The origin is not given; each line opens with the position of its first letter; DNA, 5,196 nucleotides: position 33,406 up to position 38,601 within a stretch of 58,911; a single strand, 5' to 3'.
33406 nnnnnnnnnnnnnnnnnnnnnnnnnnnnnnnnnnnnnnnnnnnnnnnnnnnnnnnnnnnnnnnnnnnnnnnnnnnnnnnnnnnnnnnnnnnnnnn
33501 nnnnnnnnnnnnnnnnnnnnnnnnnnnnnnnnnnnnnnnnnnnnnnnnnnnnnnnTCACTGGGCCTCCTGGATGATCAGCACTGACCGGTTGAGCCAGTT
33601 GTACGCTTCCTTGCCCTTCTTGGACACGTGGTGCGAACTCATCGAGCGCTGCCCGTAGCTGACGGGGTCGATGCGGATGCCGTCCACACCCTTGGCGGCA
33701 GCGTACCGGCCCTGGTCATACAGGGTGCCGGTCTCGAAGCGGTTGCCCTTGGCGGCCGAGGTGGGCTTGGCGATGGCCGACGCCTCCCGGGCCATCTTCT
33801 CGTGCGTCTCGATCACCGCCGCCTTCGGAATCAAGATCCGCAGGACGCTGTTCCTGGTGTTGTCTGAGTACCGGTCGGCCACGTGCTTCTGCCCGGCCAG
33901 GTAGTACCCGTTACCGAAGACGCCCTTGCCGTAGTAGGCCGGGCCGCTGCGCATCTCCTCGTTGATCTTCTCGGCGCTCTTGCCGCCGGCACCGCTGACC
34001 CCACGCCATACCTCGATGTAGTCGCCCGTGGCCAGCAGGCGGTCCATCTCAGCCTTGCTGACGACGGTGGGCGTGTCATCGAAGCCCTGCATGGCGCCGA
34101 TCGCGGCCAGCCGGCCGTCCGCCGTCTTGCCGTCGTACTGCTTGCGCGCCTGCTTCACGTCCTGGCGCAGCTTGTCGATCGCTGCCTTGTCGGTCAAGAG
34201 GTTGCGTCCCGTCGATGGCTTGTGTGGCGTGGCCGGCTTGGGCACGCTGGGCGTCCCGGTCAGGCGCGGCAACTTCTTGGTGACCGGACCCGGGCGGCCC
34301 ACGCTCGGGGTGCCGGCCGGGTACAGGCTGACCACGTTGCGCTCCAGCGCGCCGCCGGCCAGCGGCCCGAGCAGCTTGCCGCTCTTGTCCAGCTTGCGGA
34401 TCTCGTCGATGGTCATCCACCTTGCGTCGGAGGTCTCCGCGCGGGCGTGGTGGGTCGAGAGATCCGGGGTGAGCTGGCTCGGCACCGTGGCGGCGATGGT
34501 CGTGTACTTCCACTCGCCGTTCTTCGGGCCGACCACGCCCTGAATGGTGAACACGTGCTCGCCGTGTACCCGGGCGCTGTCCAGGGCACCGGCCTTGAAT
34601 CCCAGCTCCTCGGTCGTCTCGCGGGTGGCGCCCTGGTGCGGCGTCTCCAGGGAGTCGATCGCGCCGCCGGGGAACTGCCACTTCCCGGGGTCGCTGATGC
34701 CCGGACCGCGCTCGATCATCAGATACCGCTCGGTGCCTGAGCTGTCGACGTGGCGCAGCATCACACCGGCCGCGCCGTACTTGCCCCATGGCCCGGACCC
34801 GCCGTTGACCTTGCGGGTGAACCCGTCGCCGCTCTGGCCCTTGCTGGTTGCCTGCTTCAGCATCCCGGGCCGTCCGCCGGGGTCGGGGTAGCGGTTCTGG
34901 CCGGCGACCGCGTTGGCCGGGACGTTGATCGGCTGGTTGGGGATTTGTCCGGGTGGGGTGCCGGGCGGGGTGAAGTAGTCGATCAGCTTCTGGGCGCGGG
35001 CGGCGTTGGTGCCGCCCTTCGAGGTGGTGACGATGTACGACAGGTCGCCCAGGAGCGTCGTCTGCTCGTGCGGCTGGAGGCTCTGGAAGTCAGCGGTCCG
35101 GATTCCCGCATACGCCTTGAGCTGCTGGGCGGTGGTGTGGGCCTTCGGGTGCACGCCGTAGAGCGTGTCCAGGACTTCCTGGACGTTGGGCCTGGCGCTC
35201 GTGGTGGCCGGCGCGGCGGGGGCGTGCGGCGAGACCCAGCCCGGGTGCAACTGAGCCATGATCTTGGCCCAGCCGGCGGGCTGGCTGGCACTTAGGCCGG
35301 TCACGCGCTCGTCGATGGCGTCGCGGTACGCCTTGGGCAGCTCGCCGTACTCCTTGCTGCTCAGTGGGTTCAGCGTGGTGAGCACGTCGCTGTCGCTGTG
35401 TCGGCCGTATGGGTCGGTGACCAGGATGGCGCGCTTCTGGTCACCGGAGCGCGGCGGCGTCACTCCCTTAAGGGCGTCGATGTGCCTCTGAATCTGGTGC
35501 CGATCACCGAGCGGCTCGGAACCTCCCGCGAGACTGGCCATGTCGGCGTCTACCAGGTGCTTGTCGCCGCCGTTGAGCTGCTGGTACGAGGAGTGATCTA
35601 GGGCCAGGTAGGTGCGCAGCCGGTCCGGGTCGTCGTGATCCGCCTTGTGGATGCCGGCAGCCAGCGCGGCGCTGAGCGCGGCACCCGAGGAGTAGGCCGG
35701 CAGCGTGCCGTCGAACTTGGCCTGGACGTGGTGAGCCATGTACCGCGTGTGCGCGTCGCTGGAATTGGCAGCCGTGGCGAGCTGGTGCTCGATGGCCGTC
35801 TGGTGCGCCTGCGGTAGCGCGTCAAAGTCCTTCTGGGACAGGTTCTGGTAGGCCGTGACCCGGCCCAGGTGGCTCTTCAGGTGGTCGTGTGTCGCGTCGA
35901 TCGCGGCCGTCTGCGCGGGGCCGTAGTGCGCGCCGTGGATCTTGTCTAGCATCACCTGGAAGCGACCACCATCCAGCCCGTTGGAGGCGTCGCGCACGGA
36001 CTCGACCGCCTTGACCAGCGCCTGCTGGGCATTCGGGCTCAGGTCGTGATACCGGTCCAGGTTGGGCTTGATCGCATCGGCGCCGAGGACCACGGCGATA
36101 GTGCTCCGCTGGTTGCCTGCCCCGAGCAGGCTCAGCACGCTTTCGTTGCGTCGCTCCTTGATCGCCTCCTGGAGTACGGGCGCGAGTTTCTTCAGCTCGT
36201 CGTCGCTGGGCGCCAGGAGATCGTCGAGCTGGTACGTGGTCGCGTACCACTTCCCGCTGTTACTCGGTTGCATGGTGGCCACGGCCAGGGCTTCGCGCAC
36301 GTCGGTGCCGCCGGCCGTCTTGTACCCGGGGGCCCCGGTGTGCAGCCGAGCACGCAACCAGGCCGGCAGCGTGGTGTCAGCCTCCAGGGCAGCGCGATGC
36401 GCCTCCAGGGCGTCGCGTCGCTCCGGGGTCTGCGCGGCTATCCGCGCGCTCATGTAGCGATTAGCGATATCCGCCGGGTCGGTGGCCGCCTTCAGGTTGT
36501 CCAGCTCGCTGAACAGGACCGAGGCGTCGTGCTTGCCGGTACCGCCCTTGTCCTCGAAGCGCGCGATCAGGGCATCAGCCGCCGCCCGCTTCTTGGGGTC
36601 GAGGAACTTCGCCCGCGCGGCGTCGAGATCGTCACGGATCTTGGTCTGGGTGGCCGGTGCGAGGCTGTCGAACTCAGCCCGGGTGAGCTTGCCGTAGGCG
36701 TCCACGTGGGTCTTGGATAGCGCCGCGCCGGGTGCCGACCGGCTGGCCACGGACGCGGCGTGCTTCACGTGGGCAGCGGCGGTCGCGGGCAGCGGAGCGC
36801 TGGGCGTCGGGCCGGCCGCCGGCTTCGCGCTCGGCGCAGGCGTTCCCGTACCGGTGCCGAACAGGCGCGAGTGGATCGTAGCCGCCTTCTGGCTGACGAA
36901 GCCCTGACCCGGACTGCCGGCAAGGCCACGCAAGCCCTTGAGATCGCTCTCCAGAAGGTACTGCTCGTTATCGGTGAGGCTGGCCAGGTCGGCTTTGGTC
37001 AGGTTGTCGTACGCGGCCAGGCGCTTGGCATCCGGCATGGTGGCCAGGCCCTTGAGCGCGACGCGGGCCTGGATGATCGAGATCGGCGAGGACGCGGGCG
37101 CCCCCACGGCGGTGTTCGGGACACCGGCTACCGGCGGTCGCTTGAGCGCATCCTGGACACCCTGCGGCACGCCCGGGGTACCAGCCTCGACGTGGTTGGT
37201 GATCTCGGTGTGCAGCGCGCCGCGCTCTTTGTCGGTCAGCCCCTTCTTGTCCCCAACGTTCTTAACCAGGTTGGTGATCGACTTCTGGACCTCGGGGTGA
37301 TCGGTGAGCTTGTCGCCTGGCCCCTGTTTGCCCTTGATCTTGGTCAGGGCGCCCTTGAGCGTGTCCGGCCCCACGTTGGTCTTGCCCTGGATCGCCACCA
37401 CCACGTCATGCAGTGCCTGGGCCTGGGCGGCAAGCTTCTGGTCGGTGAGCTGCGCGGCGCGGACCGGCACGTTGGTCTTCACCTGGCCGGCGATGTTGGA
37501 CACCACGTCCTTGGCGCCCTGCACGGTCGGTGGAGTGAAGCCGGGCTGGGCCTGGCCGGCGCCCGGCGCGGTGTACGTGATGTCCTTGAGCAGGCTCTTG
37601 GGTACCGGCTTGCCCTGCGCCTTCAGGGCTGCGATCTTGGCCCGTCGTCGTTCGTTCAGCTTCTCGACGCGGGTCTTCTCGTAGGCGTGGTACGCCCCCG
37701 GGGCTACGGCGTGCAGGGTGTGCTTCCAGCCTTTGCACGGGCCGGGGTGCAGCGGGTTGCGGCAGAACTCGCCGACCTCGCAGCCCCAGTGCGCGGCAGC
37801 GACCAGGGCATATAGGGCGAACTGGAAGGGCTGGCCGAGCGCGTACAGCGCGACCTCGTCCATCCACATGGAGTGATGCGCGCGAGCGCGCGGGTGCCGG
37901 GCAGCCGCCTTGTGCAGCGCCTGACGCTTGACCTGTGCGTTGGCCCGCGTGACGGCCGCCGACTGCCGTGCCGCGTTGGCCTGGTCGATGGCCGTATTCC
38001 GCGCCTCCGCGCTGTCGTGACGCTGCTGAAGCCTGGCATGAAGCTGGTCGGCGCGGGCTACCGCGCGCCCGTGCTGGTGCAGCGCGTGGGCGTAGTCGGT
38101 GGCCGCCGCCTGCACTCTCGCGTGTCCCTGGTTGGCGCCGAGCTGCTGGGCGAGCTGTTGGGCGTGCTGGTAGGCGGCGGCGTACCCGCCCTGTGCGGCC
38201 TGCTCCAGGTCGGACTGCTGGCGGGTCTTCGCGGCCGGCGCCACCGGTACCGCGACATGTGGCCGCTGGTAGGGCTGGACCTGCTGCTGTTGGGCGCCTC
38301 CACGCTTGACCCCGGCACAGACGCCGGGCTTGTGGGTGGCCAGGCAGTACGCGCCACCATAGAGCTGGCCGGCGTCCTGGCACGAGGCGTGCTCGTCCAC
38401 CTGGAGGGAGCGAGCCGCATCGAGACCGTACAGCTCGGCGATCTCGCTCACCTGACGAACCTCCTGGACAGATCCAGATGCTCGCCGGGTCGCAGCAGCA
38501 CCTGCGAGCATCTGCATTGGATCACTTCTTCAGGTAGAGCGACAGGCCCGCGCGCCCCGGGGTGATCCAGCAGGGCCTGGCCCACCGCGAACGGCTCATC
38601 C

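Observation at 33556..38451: A 1,631-aa head-module protein combines a Nudix hydrolase box with an ART/PARP-like C-terminal domain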

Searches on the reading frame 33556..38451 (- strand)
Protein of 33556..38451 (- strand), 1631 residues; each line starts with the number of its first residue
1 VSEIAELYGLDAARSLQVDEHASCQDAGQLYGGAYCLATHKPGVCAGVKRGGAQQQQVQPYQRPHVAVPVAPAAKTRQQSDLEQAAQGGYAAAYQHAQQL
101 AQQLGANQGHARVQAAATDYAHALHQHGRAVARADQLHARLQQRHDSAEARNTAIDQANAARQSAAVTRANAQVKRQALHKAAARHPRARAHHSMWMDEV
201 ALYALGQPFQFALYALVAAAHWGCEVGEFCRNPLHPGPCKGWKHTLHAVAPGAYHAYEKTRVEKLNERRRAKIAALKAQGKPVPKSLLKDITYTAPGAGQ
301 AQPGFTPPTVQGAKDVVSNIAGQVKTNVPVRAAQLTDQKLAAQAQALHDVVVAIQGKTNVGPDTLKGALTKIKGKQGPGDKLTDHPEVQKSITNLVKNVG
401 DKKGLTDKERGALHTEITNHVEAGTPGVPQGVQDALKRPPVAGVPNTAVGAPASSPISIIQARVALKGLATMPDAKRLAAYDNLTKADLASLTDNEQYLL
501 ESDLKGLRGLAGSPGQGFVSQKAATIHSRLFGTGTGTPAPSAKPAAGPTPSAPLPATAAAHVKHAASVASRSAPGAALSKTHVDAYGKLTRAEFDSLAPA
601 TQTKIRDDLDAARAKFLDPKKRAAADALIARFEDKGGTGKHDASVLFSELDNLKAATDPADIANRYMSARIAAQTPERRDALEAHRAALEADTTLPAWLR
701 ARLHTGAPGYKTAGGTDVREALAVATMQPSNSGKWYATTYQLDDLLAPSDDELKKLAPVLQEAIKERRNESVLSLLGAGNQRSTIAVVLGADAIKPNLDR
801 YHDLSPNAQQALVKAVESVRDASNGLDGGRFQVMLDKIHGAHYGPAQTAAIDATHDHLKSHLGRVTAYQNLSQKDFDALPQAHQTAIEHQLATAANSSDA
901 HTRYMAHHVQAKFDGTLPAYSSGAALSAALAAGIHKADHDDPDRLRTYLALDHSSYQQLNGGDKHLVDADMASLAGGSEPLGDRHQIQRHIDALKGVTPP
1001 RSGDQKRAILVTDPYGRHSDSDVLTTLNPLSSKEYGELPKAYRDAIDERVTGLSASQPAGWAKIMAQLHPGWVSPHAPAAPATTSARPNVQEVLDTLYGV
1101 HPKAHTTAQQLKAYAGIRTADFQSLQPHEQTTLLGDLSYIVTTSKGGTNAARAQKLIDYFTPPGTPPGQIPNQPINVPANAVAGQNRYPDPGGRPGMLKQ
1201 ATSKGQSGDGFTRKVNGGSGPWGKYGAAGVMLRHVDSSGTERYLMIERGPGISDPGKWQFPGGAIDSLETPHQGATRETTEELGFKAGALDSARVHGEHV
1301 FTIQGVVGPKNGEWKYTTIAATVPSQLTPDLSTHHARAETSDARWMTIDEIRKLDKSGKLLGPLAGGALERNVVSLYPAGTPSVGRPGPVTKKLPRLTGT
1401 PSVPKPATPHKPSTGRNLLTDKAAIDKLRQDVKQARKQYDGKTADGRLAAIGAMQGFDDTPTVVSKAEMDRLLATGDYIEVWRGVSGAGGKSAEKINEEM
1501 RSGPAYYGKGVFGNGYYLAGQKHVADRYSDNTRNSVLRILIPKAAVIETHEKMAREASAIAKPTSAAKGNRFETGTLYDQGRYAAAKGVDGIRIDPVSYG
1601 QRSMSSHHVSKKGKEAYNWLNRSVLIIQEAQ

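Call 5: search_protein_families(library=pfam, proteins=[window:33556-38451:-], max_evalue=0.1)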
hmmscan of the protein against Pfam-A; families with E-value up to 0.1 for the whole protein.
window:33556-38451:- (1631 aa): 2 families
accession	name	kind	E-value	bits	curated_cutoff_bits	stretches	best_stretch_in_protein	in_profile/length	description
PF00293.34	NUDIX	-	2.7e-14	53.8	21.1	1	1241-1353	15-119/134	NUDIX domain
PF14815.12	NUDIX_4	-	0.0041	17.3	35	1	1241-1354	10-101/113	NUDIX domain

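Call 7: search_protein_families(library=phrogs, proteins=[window:33556-38451:-], max_evalue=0.1)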
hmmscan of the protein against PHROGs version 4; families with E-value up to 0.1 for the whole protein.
window:33556-38451:- (1631 aa): 6 families
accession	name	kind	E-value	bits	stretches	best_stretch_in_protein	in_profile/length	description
phrog_1198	-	other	1.9e-16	61.5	1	1239-1358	47-157/253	MutT/NUDIX hydrolase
phrog_1185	-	other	4.7e-07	30.5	1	1253-1287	176-210/301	nudix hydrolase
phrog_6216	-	unknown function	0.00018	21.4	1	1253-1351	21-98/545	-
phrog_15528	-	head and packaging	0.0008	18.9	1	1254-1290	541-577/794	portal protein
phrog_19657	-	other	0.0042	18.1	1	1256-1289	59-92/176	nudix hydrolase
phrog_10313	-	other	0.042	14.6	0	1253-1285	35-67/159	nudix hydrolase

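Call 8: search_protein_families(library=ncbifam, proteins=[window:33556-38451:-], max_evalue=0.1)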
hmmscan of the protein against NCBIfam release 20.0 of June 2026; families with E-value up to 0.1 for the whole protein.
window:33556-38451:- (1631 aa): 12 families
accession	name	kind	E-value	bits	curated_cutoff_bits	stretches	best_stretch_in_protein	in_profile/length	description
NF006530.0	PRK08999.1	equivalog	6.8e-06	25.3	245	1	1240-1289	17-66/315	Nudix family hydrolase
NF008044.0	PRK10776.1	equivalog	3.1e-05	23.9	148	1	1248-1288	23-63/130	8-oxo-dGTP diphosphatase MutT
TIGR00586.1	mutt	equivalog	0.00012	22.1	97.9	1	1253-1288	29-64/129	8-oxo-dGTP diphosphatase MutT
NF001938.0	PRK00714.1-5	equivalog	0.00025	20.4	116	1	1253-1287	42-76/172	RNA pyrophosphohydrolase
NF007834.0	PRK10546.1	equivalog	0.00027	20.7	156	1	1243-1288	17-62/135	pyrimidine (deoxy)nucleoside triphosphate diphosphatase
NF001935.0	PRK00714.1-2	equivalog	0.0032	17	259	1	1257-1287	32-62/183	RNA pyrophosphohydrolase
NF008736.0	PRK11762.1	equivalog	0.0032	17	169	1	1257-1291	75-109/186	ADP compounds hydrolase NudE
NF006961.0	PRK09438.1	equivalog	0.0034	16.8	103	1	1243-1288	22-64/151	dihydroneopterin triphosphate diphosphatase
NF041652.1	Nud_hyd_Dein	equivalog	0.0068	16.6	200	1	1243-1287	28-74/152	Nudix hydrolase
NF001937.0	PRK00714.1-4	equivalog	0.0073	15.9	139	1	1257-1288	32-63/161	RNA pyrophosphohydrolase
NF001936.0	PRK00714.1-3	equivalog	0.0079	16.1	118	1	1256-1286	35-65/155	RNA pyrophosphohydrolase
NF001934.0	PRK00714.1-1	equivalog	0.047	13.1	241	1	1257-1287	32-62/176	RNA pyrophosphohydrolase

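Call 47: find_encoding_contigs(protein=window:33556-38451:-, flank=3000, max_places=4)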
Protein window:33556-38451:- (1631 aa): 4 contigs read that carry it; 2 places shown.
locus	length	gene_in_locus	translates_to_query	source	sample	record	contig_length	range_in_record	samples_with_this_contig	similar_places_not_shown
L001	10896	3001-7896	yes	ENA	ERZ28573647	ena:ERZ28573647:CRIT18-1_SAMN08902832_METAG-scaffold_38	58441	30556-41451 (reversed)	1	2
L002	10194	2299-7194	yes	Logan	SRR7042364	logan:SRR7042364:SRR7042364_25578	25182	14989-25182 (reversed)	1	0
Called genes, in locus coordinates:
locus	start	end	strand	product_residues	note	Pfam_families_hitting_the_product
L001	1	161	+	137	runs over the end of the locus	-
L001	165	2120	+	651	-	-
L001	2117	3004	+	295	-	PF04233:Phage_Mu_F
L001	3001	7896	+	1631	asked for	PF00293:NUDIX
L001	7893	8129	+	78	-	-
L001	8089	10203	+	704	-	-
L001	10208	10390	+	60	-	-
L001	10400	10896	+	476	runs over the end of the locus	PF19264:DUF5907 (weak)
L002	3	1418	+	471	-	?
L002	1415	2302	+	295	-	PF04233:Phage_Mu_F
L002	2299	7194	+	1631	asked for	PF00293:NUDIX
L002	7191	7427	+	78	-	-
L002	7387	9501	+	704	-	-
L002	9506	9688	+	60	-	-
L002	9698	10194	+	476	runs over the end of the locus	PF19264:DUF5907 (weak)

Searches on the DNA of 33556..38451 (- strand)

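Call 6: search_dna_similar(query=window:33556-38451:-, collection=phages, mode=near)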
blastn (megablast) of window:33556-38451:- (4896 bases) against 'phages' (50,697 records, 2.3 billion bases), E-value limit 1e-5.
No match.
